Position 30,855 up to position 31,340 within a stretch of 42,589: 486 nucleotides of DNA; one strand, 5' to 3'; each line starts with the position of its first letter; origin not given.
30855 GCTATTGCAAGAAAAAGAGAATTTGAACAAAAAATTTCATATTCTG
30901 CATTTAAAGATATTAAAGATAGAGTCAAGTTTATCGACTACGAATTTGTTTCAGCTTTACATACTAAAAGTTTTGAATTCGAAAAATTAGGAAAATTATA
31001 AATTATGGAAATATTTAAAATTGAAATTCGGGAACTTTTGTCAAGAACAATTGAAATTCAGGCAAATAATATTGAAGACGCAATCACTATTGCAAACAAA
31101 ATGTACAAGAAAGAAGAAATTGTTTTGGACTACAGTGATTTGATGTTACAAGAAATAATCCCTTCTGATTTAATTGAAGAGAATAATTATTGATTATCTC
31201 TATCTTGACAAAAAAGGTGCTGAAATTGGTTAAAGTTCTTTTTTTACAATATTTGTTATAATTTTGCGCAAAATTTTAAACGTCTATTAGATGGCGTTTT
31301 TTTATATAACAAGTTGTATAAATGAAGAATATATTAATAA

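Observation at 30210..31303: Two-gene unit resembling a rearranged DpnI-type cassette: winged-helix/nuclease-like protein plus DpnD/PcfM-like mini-protein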

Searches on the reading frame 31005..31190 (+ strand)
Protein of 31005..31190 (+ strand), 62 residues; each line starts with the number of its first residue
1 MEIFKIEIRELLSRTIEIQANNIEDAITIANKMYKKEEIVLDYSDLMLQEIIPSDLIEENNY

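Call 3: search_protein_families(library=pfam, proteins=[window:31005-31190:+], max_evalue=10)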
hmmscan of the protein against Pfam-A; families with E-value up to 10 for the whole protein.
window:31005-31190:+ (62 aa): 1 family
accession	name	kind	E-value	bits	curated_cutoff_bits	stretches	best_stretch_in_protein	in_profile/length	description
PF14207.11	DpnD-PcfM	-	1.7e-11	44.4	25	1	4-44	1-41/46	DpnD/PcfM-like protein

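Call 4: search_protein_families(library=padloc, proteins=[window:31005-31190:+], max_evalue=10)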
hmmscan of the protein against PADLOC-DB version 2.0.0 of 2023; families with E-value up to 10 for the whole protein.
window:31005-31190:+ (62 aa): 0 families

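Call 5: search_protein_families(library=ncbifam, proteins=[window:31005-31190:+], max_evalue=10)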
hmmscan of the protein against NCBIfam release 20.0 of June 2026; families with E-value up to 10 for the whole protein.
window:31005-31190:+ (62 aa): 1 family
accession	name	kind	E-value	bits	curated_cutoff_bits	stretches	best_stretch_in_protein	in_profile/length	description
TIGR00030.1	S21p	equivalog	0.06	13.2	28.95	1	14-40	1-28/58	30S ribosomal protein S21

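Call 6: search_protein_families(library=phrogs, proteins=[window:31005-31190:+], max_evalue=10)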
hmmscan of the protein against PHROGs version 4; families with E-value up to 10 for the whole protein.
window:31005-31190:+ (62 aa): 1 family
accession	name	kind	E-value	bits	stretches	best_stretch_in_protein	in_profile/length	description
phrog_37668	-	head and packaging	0.022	14.9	1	10-40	4-36/313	head maturation protease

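Call 35: find_homologous_proteins(query=window:31005-31190:+)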
Query window:31005-31190:+ (62 aa): 6 proteins with E <= 0.001 among 6 candidates.
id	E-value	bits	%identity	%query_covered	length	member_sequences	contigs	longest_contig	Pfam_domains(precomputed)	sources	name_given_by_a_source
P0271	1.3e-29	117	100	100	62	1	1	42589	PF14207.12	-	-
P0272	2.9e-18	82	75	95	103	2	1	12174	PF14207.12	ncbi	-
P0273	2.9e-15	73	73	95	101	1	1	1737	PF14207.12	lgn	-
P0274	7.3e-9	53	61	82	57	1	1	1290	PF14207.12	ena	-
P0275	9.8e-9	52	63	74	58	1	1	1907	PF14207.12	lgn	-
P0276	3.0e-8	51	63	74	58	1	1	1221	PF14207.12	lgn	-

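Call 38: find_encoding_contigs(protein=P0272, flank=5000, max_places=3)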
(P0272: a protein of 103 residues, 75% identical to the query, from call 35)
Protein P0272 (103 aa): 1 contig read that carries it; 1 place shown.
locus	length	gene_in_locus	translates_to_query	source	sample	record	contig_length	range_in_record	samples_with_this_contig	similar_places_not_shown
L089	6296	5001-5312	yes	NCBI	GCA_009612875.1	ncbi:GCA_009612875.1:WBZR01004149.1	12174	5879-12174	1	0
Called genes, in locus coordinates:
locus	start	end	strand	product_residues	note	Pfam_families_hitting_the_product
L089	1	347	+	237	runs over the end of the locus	-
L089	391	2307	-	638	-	PF13522:GATase_6, PF13537:GATase_7, PF00733:Asn_synthase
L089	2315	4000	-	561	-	PF07837:FTCD_N, PF02971:FTCD, PF04961:FTCD_C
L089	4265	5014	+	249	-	-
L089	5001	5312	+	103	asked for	PF14207:DpnD-PcfM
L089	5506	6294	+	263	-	?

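Call 58: search_protein_families(library=pfam, proteins=[L089:5001-5309:+], max_evalue=1)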
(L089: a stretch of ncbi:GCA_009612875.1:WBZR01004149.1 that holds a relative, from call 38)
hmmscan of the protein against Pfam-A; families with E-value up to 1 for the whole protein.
L089:5001-5309:+ (103 aa): 1 family
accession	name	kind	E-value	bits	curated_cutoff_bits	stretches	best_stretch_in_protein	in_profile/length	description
PF14207.11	DpnD-PcfM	-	1.1e-11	45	25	1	4-45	1-42/46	DpnD/PcfM-like protein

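Call 66: find_homologous_proteins(query=A4, max_evalue=0.001)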
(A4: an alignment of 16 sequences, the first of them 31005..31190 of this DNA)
Query A4 (16 sequences) (62 aa, profile of the alignment): 421 proteins with E <= 0.001 among 908 candidates; the best 120 are listed.
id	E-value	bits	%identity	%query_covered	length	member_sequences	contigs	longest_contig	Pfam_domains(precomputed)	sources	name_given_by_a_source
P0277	2.7e-22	96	68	90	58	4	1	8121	PF14207.12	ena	-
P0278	2.8e-22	96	57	82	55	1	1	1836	PF14207.12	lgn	-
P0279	5.6e-22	95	53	82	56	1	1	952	PF14207.12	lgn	-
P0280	6.1e-22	95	61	82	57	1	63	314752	PF14207.12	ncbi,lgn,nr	ncbi:MAG: DpnD/PcfM family protein [Flavobacteriia bacterium]|nr:DpnD/PcfM family protein [Flavobact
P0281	7.8e-22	95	67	87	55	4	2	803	PF14207.12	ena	-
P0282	1.1e-21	94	64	90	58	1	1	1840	PF14207.12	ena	-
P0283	1.8e-21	93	53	82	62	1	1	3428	PF14207.12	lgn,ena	-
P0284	1.8e-21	93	64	90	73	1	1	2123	PF14207.12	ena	-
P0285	1.9e-21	93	69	95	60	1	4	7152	PF14207.12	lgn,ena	-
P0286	2.1e-21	93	53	82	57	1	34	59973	PF14207.12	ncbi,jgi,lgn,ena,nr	ncbi:MAG TPA: DpnD/PcfM family protein [Ignavibacteriaceae bacterium]|jgi:hypothetical protein|nr:MA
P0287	2.3e-21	93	55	82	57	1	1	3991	PF14207.12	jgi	jgi:hypothetical protein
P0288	2.6e-21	93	55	82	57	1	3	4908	PF14207.12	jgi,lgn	jgi:hypothetical protein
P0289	2.7e-21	93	55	82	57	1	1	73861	PF14207.12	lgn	-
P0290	2.7e-21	93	57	82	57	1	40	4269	PF14207.12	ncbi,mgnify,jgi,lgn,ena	mgnify:FL=1|jgi:hypothetical protein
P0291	3.0e-21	93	61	90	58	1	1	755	PF14207.12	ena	-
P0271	3.4e-21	93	100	100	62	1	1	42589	PF14207.12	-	-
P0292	3.6e-21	93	55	82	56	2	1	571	PF14207.12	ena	-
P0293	3.9e-21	92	70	87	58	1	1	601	PF14207.12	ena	-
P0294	4.3e-21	92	61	82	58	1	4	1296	PF14207.12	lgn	-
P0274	4.4e-21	92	61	82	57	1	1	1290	PF14207.12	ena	-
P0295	4.6e-21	92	60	100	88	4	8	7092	PF14207.12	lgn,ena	-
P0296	4.6e-21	92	61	82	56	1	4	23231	PF14207.12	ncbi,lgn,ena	-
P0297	5.3e-21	92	53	82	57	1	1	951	PF14207.12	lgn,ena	-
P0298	5.4e-21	92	63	95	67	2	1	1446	PF14207.12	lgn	-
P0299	5.7e-21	92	53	82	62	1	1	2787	PF14207.12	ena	-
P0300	6.2e-21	92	53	82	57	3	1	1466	PF14207.12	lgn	-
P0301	7.1e-21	92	63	82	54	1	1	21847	PF14207.12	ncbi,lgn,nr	ncbi:hypothetical protein FACS189426_17790 [Bacteroidia bacterium]|nr:hypothetical protein FACS18942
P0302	7.1e-21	92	57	90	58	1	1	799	PF14207.12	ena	-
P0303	7.1e-21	92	51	82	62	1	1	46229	PF14207.12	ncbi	-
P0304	7.2e-21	92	57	82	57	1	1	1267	PF14207.12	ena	-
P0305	7.4e-21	91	63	74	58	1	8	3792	PF14207.12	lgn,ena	-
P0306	7.4e-21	91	53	82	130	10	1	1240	PF14207.12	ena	-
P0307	7.6e-21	91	53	82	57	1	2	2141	PF14207.12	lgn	-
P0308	7.6e-21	91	53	82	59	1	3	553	PF14207.12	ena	-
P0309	7.7e-21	91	57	82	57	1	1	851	PF14207.12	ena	-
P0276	8.1e-21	91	63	74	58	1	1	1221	PF14207.12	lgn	-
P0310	8.2e-21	91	64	95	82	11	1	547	PF14207.12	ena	-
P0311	8.8e-21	91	66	95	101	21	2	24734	PF14207.12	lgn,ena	-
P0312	9.6e-21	91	55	82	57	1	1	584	PF14207.12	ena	-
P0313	9.9e-21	91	59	82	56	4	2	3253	PF14207.12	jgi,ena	-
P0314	1.0e-20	91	65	87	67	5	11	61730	PF14207.12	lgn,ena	-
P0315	1.0e-20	91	55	82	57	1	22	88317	PF14207.12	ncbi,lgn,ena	-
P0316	1.0e-20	91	57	82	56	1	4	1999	PF14207.12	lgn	-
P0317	1.0e-20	91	51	82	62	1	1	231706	PF14207.12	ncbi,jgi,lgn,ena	-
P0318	1.1e-20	91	50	100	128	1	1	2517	PF14207.12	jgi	jgi:hypothetical protein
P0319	1.1e-20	91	65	87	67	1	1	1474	PF14207.12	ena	-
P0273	1.2e-20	91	73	95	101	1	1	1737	PF14207.12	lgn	-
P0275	1.2e-20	91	63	74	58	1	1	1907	PF14207.12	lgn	-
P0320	1.3e-20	91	61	74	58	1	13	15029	PF14207.12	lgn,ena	-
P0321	1.3e-20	91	53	82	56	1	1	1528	PF14207.12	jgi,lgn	jgi:hypothetical protein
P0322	1.5e-20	91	53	82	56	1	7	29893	PF14207.12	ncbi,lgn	-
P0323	1.5e-20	91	53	82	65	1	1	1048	PF14207.12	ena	-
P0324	1.5e-20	91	61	95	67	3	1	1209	PF14207.12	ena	-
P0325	1.7e-20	90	51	82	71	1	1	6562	PF14207.12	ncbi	-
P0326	1.7e-20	90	64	90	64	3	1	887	PF14207.12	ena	-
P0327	1.9e-20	90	57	82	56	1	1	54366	PF14207.12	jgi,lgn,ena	-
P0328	2.0e-20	90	64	95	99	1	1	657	PF14207.12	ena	-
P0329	2.1e-20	90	55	100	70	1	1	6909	PF14207.12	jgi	-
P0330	2.1e-20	90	59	82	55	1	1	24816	PF14207.12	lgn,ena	-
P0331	2.5e-20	90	53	82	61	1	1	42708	PF14207.12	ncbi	-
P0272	2.7e-20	90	75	95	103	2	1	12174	PF14207.12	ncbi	-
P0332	3.2e-20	89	59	90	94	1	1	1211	PF14207.12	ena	-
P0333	3.5e-20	89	55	82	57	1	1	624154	PF14207.12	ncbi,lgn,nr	ncbi:MAG: hypothetical protein KatS3mg027_1084 [Bacteroidia bacterium]|nr:MAG: hypothetical protein 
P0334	3.7e-20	89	59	95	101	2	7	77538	PF14207.12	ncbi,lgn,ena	-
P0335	4.0e-20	89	63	74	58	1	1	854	PF14207.12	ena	-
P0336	4.5e-20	89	69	95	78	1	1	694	PF14207.12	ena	-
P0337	4.5e-20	89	59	95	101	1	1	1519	PF14207.12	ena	-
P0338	5.0e-20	89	57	82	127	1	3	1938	PF14207.12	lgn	-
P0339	5.0e-20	89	57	82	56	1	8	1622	PF14207.12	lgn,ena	-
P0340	5.1e-20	89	53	82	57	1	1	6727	PF14207.12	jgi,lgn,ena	-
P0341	5.1e-20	89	57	82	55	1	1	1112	PF14207.12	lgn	-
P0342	5.3e-20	89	59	82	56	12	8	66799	PF14207.12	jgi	jgi:translation initiation factor IF-1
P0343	6.1e-20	89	57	82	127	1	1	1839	PF14207.12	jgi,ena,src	-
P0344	6.2e-20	89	63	74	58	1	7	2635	PF14207.12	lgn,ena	-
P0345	6.4e-20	88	57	82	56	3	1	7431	PF14207.12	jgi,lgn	jgi:hypothetical protein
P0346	6.5e-20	88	68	95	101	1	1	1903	PF14207.12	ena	-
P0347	6.6e-20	88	51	82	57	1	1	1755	PF14207.12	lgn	-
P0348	6.9e-20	88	59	82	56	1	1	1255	PF14207.12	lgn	-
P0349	7.8e-20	88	69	95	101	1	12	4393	PF14207.12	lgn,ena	-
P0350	7.8e-20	88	69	95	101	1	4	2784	PF14207.12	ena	-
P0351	8.4e-20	88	51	82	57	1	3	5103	PF14207.12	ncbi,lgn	-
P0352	8.8e-20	88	55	82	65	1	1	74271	PF14207.12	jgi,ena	-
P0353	9.6e-20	88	55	82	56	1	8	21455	PF14207.12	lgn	-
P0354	1.1e-19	88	51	82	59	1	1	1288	PF14207.12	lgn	-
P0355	1.3e-19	88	51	82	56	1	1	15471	PF14207.12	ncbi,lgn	-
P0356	1.3e-19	87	69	95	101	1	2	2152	PF14207.12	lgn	-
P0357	1.4e-19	87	51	82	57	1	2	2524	PF14207.12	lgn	-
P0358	1.4e-19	87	57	90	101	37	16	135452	PF14207.12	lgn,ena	-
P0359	1.4e-19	87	69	95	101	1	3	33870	PF14207.12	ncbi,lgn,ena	-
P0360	1.4e-19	87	73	95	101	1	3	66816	PF14207.12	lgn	-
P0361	1.6e-19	87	47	82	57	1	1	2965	PF14207.12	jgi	jgi:hypothetical protein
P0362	1.6e-19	87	53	82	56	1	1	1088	PF14207.12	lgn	-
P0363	1.6e-19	87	53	82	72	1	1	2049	PF14207.12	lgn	-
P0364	1.7e-19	87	68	95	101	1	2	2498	PF14207.12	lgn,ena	-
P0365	1.7e-19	87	55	82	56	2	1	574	PF14207.12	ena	-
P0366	1.8e-19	87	57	82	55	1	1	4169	PF14207.12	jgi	-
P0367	2.0e-19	87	59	95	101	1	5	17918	PF14207.12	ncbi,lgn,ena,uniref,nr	ncbi:DpnD/PcfM family protein [uncultured Capnocytophaga sp.]|uniref:DpnD/PcfM family protein n=1 Ta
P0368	2.1e-19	87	41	82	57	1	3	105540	PF14207.12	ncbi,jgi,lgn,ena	jgi:hypothetical protein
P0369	2.3e-19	87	56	100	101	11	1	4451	PF14207.12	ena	-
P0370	2.3e-19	87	67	98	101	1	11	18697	PF14207.12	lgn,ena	-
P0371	2.4e-19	87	51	82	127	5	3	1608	PF14207.12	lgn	-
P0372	2.4e-19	87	55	82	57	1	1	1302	PF14207.12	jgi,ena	-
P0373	2.5e-19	87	51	82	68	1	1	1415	PF14207.12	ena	-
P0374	2.5e-19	87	53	95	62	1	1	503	PF14207.12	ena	-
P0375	2.6e-19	87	45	82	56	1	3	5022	PF14207.12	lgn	-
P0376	2.6e-19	87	61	95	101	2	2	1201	PF14207.12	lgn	-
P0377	2.7e-19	87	61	82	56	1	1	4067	PF14207.12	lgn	-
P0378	2.7e-19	86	51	82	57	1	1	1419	PF14207.12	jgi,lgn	-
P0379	3.0e-19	86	59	82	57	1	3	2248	PF14207.12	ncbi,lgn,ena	-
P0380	3.2e-19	86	68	95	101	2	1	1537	PF14207.12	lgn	-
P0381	3.3e-19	86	63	82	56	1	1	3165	PF14207.12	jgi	-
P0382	3.3e-19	86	62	76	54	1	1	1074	PF14207.12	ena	-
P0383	3.4e-19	86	61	82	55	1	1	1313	PF14207.12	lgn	-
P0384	3.4e-19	86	45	82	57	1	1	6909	PF14207.12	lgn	-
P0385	3.5e-19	86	51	82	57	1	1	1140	PF14207.12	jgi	jgi:hypothetical protein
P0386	4.0e-19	86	51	82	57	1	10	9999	PF14207.12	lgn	-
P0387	4.1e-19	86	73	95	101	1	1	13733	PF14207.12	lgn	-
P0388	4.3e-19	86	63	95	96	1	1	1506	PF14207.12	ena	-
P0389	4.5e-19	86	64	98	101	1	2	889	PF14207.12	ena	-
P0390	4.5e-19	86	53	82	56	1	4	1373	PF14207.12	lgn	-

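Call 68: find_encoding_contigs(protein=P0360, flank=3000, max_places=2)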
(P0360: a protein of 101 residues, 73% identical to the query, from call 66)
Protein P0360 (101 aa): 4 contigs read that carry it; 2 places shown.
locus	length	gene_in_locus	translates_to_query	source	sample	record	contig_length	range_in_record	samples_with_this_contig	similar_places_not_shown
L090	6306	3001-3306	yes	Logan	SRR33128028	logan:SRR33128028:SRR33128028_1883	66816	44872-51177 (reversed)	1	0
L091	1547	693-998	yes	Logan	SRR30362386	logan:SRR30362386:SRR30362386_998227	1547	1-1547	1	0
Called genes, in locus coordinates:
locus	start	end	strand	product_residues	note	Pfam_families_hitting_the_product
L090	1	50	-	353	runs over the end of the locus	PF03435:Sacchrp_dh_NADP, PF16653:Sacchrp_dh_C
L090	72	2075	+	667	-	PF01368:DHH, PF02272:DHHA1, PF17768:RecJ_OB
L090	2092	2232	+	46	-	-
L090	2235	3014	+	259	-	PF06044:DpnI, PF17726:DpnI_C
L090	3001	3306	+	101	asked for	PF14207:DpnD-PcfM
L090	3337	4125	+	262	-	PF01555:N6_N4_Mtase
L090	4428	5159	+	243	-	PF00005:ABC_tran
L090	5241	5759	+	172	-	PF13858:DUF4199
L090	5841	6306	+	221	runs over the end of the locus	PF10920:DUF2705 (weak), PF12730:ABC2_membrane_4 (weak), PF13346:ABC2_membrane_5 (weak), PF12679:ABC2_membrane_2, PF12698:ABC2_membrane_3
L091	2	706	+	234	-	?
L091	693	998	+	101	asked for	PF14207:DpnD-PcfM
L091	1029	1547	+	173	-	?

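Call 69: find_encoding_contigs(protein=P0358, flank=3000, max_places=2)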
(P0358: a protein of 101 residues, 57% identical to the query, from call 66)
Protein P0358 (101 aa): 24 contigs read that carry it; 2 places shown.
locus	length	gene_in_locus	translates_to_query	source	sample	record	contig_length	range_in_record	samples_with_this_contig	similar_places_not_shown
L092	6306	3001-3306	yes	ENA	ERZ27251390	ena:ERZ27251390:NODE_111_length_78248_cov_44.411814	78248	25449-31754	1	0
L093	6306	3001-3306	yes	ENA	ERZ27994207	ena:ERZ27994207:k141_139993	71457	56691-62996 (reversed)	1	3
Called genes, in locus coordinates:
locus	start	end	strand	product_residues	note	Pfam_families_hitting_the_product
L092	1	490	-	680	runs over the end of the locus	PF07697:7TMR-HDED, PF07698:7TM-7TMR_HD, PF01966:HD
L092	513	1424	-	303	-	PF19420:DDAH_eukar, PF02274:ADI (weak)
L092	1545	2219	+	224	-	PF13568:OMP_b-brl_2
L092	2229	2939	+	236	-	PF27126:NmeDI_C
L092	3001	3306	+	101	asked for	PF14207:DpnD-PcfM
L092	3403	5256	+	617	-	PF02518:HATPase_c, PF00204:DNA_gyraseB, PF01751:Toprim, PF00986:DNA_gyraseB_C (weak)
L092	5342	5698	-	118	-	PF04343:DUF488, PF22751:DUF488-N3a, PF22752:DUF488-N3i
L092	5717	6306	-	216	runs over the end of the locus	PF03458:Gly_transporter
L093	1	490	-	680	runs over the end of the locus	PF07697:7TMR-HDED, PF07698:7TM-7TMR_HD, PF01966:HD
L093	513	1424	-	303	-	PF19420:DDAH_eukar, PF02274:ADI (weak)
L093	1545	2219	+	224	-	PF13568:OMP_b-brl_2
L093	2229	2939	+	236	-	PF27126:NmeDI_C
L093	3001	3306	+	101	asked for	PF14207:DpnD-PcfM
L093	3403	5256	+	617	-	PF02518:HATPase_c, PF00204:DNA_gyraseB, PF01751:Toprim, PF00986:DNA_gyraseB_C (weak)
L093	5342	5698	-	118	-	PF04343:DUF488, PF22751:DUF488-N3a, PF22752:DUF488-N3i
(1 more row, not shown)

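Call 70: find_encoding_contigs(protein=P0333, flank=3000, max_places=2)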
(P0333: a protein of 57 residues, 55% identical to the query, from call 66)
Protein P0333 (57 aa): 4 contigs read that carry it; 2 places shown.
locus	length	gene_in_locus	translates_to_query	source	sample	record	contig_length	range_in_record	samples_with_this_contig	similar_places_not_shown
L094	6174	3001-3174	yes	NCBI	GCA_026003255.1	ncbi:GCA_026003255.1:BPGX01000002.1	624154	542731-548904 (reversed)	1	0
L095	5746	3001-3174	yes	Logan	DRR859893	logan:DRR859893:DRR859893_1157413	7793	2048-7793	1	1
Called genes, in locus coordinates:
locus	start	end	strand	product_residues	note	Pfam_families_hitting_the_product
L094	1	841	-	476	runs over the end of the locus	PF00224:PK, PF02887:PK_C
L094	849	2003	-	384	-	PF04055:Radical_SAM, PF19288:CofH_C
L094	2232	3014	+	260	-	PF06044:DpnI, PF17726:DpnI_C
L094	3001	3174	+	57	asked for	PF14207:DpnD-PcfM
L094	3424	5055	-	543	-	PF00118:Cpn60_TCP1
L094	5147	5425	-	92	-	PF00166:Cpn10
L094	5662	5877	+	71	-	-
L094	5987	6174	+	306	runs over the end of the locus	PF00535:Glycos_transf_2, PF10111:Glyco_tranf_2_2, PF13641:Glyco_tranf_2_3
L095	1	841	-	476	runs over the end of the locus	PF00224:PK, PF02887:PK_C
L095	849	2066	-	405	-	PF04055:Radical_SAM, PF19288:CofH_C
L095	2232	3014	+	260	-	PF06044:DpnI, PF17726:DpnI_C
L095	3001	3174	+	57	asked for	PF14207:DpnD-PcfM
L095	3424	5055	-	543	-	PF00118:Cpn60_TCP1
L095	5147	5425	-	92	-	PF00166:Cpn10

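Call 71: find_encoding_contigs(protein=P0314, flank=3000, max_places=2)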
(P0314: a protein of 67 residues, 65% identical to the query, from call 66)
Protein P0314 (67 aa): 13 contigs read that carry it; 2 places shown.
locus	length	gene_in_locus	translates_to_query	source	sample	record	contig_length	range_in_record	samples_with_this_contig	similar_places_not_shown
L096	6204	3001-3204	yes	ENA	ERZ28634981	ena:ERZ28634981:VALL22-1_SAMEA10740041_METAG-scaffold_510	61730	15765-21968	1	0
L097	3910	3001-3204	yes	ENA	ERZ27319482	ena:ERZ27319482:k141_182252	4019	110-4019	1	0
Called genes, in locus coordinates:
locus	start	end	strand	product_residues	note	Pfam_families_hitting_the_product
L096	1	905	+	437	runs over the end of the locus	PF00275:EPSP_synthase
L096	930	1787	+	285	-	PF05406:WGR, PF14024:DUF4240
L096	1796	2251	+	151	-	PF02086:MethyltransfD12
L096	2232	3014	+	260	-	PF06044:DpnI, PF17726:DpnI_C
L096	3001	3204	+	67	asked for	PF14207:DpnD-PcfM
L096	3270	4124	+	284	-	PF00491:Arginase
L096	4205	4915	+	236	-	PF10988:DUF2807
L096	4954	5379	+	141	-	-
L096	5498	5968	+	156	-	-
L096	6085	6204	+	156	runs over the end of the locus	-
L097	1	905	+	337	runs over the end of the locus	?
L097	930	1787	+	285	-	PF05406:WGR, PF14024:DUF4240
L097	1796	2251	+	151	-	PF02086:MethyltransfD12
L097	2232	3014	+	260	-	PF06044:DpnI, PF17726:DpnI_C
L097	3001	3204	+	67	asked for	PF14207:DpnD-PcfM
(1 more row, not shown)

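Call 82: find_encoding_contigs(protein=P0315, flank=2000, max_places=1)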
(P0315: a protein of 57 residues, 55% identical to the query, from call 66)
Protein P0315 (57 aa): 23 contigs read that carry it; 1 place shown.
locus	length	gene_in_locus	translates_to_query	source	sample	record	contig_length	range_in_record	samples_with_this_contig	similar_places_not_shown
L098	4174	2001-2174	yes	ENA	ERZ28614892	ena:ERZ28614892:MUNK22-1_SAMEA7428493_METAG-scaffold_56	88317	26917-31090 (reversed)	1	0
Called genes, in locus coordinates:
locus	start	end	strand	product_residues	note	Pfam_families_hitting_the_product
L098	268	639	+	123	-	PF02086:MethyltransfD12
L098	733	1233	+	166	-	PF02086:MethyltransfD12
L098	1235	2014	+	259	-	PF06044:DpnI, PF17726:DpnI_C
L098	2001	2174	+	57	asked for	PF14207:DpnD-PcfM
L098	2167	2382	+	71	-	-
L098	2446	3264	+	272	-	PF01555:N6_N4_Mtase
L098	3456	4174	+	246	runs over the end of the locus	-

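Call 83: find_encoding_contigs(protein=P0342, flank=2000, max_places=1)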
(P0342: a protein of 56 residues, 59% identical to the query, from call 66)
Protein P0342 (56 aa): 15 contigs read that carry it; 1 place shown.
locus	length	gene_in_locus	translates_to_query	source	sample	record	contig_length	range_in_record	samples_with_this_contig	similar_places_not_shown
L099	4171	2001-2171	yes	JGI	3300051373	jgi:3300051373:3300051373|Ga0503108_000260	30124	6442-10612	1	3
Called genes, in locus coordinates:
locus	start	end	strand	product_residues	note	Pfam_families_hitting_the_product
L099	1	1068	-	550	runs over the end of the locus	PF02463:SMC_N, PF13175:AAA_15 (weak), PF13476:AAA_23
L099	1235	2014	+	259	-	PF06044:DpnI, PF17726:DpnI_C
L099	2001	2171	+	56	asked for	PF14207:DpnD-PcfM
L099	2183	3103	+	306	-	PF07676:PD40 (faint)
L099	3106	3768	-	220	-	PF09365:DUF2461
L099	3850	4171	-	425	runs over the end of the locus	PF05496:RuvB_N, PF00158:Sigma54_activat (faint), PF13173:AAA_14 (weak), PF14532:Sigma54_activ_2 (weak), PF00004:AAA, PF07728:AAA_5 (weak), PF16193:AAA_assoc_2, PF12002:MgsA_C, +1 more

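Call 84: find_encoding_contigs(protein=P0289, flank=2000, max_places=1)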
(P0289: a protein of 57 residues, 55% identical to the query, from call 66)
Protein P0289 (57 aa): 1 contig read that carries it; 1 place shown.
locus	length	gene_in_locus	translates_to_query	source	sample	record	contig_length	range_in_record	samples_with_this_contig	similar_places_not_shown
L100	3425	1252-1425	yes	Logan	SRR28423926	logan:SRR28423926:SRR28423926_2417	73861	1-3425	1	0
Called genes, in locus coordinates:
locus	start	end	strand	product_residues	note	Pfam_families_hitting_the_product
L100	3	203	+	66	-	?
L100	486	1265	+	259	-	PF06044:DpnI, PF17726:DpnI_C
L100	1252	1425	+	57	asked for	PF14207:DpnD-PcfM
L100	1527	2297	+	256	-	PF10127:RlaP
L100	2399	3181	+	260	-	PF23598:LRR_14 (weak), PF25013:LRR_Zer-1 (faint), PF12799:LRR_4 (weak)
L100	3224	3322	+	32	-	-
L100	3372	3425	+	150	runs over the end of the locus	PF14534:DUF4440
